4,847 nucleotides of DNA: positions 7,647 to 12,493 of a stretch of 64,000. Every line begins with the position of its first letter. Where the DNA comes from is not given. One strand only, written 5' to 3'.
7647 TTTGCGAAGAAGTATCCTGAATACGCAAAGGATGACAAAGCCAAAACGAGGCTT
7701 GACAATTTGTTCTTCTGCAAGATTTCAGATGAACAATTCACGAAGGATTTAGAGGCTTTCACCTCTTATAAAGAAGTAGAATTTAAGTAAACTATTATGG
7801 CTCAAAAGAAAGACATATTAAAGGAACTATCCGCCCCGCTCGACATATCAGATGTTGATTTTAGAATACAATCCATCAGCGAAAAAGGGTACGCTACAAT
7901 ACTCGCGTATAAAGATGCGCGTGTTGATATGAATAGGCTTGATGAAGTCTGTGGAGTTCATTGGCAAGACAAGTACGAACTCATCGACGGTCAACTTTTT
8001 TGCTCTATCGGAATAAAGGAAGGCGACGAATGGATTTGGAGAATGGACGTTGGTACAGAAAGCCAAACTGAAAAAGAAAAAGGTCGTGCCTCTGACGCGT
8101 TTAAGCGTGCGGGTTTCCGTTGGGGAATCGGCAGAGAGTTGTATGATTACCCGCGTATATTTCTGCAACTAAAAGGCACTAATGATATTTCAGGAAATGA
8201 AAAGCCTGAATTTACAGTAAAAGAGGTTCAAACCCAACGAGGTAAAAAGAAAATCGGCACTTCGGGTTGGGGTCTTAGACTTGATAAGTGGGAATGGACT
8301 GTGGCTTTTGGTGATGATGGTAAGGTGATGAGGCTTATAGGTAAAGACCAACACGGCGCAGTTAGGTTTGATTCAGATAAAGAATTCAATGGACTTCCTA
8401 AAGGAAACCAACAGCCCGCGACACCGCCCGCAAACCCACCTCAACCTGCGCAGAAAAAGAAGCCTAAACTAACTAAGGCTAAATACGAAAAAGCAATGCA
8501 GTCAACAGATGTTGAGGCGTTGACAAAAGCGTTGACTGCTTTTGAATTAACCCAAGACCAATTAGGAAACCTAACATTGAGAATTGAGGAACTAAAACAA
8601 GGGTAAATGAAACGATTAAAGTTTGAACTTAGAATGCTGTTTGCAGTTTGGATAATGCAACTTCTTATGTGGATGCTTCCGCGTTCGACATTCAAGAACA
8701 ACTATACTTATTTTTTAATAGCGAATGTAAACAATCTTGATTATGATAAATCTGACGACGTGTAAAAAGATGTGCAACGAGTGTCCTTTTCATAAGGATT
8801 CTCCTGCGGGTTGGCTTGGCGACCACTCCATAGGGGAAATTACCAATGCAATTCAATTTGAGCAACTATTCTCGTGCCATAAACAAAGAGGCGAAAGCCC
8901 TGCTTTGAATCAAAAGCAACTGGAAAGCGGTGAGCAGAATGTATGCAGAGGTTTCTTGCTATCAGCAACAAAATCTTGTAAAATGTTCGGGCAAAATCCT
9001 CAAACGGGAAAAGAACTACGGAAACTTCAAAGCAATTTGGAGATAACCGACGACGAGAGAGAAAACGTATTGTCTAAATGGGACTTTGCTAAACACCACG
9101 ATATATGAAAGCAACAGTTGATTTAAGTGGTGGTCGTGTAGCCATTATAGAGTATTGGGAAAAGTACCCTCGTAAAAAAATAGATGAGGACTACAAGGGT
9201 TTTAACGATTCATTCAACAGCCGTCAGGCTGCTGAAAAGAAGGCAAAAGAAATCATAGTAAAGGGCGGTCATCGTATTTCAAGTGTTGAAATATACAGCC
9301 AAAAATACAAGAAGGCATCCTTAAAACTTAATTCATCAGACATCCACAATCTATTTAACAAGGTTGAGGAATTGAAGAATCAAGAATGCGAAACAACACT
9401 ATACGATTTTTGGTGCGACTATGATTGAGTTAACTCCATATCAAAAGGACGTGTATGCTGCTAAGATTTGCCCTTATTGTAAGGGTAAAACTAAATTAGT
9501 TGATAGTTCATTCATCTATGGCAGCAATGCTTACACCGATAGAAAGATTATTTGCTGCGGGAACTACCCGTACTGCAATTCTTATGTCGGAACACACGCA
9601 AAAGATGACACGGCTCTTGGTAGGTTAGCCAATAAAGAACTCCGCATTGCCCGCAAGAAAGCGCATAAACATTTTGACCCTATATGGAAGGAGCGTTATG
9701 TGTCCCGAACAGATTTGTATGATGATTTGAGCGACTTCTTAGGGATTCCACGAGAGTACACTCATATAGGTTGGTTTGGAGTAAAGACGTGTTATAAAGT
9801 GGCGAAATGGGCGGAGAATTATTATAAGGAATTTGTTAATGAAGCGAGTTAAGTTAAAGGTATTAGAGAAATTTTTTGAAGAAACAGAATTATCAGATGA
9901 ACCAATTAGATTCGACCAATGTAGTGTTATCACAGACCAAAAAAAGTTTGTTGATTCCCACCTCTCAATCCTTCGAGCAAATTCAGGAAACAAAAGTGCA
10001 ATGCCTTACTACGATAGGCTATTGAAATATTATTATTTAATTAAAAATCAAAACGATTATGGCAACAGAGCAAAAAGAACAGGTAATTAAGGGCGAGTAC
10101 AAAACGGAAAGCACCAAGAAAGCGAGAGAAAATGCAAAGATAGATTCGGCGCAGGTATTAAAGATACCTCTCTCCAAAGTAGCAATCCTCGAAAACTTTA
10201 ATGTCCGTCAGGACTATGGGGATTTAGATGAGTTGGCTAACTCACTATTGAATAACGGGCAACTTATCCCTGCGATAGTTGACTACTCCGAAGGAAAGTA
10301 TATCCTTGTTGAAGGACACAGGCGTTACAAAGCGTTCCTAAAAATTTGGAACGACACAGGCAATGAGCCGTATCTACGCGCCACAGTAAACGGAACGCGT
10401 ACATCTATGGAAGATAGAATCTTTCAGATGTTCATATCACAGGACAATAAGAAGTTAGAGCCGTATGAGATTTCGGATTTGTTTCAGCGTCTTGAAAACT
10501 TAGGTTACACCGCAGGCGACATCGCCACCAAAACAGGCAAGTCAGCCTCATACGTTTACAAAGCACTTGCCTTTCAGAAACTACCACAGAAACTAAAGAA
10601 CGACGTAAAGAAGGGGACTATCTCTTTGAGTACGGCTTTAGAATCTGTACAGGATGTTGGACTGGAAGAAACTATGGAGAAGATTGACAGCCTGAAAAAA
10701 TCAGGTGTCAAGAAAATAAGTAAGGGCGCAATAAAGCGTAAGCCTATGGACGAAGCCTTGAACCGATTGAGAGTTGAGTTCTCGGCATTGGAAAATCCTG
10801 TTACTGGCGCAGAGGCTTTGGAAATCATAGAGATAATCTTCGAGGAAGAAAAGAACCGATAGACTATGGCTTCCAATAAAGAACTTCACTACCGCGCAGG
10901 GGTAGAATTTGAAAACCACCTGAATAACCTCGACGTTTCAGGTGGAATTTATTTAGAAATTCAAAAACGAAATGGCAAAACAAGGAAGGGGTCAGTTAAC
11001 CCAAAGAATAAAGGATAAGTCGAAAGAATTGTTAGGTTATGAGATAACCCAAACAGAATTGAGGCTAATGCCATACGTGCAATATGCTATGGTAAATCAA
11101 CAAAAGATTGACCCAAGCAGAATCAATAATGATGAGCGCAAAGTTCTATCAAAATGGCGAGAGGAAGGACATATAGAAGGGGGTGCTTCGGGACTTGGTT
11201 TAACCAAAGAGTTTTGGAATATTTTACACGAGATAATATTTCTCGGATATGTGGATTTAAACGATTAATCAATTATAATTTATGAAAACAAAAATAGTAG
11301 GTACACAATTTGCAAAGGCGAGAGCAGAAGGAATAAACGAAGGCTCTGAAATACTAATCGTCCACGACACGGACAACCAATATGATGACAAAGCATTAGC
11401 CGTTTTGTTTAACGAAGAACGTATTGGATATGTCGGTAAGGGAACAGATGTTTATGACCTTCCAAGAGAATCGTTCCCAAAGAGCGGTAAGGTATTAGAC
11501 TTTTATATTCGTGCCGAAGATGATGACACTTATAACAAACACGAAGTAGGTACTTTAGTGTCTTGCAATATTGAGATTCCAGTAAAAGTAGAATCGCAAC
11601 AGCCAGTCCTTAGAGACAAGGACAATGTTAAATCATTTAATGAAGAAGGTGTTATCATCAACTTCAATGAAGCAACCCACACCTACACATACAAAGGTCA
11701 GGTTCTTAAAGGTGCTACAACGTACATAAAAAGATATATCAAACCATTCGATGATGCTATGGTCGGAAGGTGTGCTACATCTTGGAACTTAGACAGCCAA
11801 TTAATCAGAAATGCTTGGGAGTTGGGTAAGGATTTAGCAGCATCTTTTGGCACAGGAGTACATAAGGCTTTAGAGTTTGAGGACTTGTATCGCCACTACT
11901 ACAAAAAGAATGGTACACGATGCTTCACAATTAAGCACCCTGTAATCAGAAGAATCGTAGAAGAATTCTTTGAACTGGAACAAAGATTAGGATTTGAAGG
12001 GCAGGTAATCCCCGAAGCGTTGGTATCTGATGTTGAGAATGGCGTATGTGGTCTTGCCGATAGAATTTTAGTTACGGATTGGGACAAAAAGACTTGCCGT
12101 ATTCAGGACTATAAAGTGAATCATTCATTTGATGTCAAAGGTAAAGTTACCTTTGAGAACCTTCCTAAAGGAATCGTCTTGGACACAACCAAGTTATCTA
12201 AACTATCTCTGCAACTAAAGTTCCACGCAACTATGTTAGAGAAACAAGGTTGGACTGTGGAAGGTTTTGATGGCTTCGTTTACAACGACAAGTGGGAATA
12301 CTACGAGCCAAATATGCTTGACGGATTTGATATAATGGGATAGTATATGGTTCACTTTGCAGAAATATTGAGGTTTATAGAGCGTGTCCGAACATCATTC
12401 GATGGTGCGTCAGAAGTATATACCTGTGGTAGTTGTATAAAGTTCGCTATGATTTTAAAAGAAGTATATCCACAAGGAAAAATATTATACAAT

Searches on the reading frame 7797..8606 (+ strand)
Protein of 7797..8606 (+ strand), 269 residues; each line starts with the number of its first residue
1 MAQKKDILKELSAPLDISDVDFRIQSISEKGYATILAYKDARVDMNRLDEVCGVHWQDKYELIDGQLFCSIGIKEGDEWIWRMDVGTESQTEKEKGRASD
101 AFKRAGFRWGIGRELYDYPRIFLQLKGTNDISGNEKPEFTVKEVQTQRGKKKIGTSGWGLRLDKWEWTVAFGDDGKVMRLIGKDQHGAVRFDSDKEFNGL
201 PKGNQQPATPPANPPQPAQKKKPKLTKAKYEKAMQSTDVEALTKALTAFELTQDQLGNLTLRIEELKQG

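Call 8: search_protein_families(library=pfam, proteins=[window:7797-8606:+], max_evalue=0.01)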
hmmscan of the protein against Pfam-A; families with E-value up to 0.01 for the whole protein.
window:7797-8606:+ (269 aa): 1 family
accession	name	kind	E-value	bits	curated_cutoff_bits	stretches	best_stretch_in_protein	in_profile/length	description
PF04098.21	Rad52_Rad22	-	1.1e-09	38.8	20.3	1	5-121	3-140/153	Rad52/22 family double-strand break repair protein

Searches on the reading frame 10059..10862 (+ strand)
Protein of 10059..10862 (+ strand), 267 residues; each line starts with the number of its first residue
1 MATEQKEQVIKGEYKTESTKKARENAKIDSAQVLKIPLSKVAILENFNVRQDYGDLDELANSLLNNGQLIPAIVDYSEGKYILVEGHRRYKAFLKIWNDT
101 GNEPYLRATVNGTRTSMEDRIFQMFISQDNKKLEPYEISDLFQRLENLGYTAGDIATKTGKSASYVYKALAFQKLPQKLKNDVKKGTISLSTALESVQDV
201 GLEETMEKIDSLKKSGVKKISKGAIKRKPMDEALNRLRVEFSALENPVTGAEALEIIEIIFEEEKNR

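Call 8: search_protein_families(library=pfam, proteins=[window:10059-10862:+], max_evalue=0.01)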
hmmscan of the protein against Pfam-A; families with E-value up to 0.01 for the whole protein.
window:10059-10862:+ (267 aa): 2 families
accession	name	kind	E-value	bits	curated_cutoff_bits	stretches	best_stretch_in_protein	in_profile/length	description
PF17762.8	HTH_ParB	-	1.4e-05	25.6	22.6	1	133-193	3-64/102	ParB HTH domain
PF02195.25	ParB_N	-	3.4e-05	24.3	26.3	1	53-94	24-66/95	ParB N-terminal domain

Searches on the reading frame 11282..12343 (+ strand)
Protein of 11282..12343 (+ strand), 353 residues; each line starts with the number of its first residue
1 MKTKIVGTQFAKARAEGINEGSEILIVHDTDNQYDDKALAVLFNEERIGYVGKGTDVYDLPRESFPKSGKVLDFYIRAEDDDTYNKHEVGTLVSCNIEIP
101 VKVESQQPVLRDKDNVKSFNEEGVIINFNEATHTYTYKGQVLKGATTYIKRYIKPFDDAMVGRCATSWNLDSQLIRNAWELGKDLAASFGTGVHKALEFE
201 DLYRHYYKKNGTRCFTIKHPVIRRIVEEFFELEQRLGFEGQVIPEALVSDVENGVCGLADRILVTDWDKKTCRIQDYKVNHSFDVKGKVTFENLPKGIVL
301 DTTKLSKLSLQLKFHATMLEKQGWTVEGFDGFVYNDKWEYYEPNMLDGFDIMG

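Call 8: search_protein_families(library=pfam, proteins=[window:11282-12343:+], max_evalue=0.01)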
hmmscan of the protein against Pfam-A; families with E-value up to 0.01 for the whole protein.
window:11282-12343:+ (353 aa): 1 family
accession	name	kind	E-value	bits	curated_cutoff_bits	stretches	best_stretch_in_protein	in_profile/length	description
PF08797.16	HIRAN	-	6.8e-05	23.1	24.7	1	3-53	6-56/96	HIRAN domain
